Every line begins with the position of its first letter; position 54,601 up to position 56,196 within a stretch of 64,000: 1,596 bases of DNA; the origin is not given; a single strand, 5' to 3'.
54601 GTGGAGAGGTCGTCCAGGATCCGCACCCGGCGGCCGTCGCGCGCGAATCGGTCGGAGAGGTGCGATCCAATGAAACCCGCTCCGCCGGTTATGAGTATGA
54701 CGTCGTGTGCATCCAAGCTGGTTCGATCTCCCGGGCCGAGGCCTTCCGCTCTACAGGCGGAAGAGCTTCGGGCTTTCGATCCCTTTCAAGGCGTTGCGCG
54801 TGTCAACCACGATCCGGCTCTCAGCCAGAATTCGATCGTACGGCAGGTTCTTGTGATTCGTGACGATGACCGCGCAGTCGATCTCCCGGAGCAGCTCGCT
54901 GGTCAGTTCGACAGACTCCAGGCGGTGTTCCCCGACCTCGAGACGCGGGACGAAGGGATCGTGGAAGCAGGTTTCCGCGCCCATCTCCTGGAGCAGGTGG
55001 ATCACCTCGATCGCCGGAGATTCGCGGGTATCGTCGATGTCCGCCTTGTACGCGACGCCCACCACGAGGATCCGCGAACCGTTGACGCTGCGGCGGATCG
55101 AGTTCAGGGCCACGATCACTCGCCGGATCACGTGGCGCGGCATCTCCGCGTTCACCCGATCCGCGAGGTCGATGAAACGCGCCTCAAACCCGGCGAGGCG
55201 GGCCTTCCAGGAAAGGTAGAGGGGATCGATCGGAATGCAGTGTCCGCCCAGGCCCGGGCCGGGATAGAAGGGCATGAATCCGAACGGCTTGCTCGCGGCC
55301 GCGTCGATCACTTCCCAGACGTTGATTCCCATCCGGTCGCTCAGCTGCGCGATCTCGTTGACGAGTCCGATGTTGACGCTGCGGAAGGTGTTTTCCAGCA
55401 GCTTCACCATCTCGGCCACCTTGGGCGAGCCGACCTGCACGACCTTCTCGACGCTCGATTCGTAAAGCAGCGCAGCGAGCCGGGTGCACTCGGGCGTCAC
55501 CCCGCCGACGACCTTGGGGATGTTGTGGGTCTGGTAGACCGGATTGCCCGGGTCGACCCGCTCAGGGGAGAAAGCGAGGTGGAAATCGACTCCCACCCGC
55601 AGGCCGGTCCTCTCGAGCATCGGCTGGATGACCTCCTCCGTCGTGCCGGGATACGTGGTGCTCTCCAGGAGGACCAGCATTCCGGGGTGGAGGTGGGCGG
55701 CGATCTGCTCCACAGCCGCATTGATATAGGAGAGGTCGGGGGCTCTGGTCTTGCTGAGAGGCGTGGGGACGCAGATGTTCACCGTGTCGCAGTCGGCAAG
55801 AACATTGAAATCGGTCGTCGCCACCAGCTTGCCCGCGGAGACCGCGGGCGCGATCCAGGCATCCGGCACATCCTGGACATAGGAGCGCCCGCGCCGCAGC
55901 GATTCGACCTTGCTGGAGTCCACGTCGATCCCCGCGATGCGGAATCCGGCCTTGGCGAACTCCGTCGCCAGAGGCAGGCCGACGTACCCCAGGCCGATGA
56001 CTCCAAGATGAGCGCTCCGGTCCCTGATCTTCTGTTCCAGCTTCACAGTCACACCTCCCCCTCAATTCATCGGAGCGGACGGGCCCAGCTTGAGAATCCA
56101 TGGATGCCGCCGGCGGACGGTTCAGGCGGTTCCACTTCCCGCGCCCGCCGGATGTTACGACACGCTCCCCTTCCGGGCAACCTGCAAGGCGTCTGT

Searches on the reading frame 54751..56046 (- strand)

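Call 68: search_protein_families(library=ncbifam, proteins=[window:54751-56046:-], max_evalue=0.00001)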
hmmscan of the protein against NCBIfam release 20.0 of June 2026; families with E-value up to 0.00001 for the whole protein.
window:54751-56046:- (431 aa): 9 families
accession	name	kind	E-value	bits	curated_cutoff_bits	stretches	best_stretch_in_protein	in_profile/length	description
TIGR03026.1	NDP-sugDHase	subfamily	3.4e-131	437.8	189.8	1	13-418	2-413/413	nucleotide sugar dehydrogenase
NF040825.1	UDPMaNacDH_Arch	equivalog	3.6e-87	293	750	1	13-421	2-402/418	UDP-N-acetyl-D-mannosamine dehydrogenase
NF008286.0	PRK11064.1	equivalog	6.3e-78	262.2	459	1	13-418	5-417/420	UDP-N-acetyl-D-mannosamine dehydrogenase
NF011729.0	PRK15182.1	equivalog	3e-62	210.8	592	1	13-378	8-366/425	Vi polysaccharide biosynthesis UDP-N-acetylglucosamine C-6 dehydrogenase TviB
NF041297.1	UDPGDh_AglM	equivalog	1.9e-58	198.4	670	1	13-420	2-417/429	UDP-glucose 6-dehydrogenase AglM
NF047673.2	TeichurnBiosyTuaD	equivalog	3.7e-46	158.1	700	1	14-420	4-414/439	UDP-glucose 6-dehydrogenase TuaD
NF011631.0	PRK15057.1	equivalog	5.3e-11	42.2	757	1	15-278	4-261/388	UDP-glucose 6-dehydrogenase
TIGR01505.1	tartro_sem_red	equivalog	8e-07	28.6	340.75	0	14-249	2-203/291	2-hydroxy-3-oxopropionate reductase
NF043037.1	ThreonDh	equivalog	2.9e-06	26.9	350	0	12-53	3-44/297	L-threonate dehydrogenase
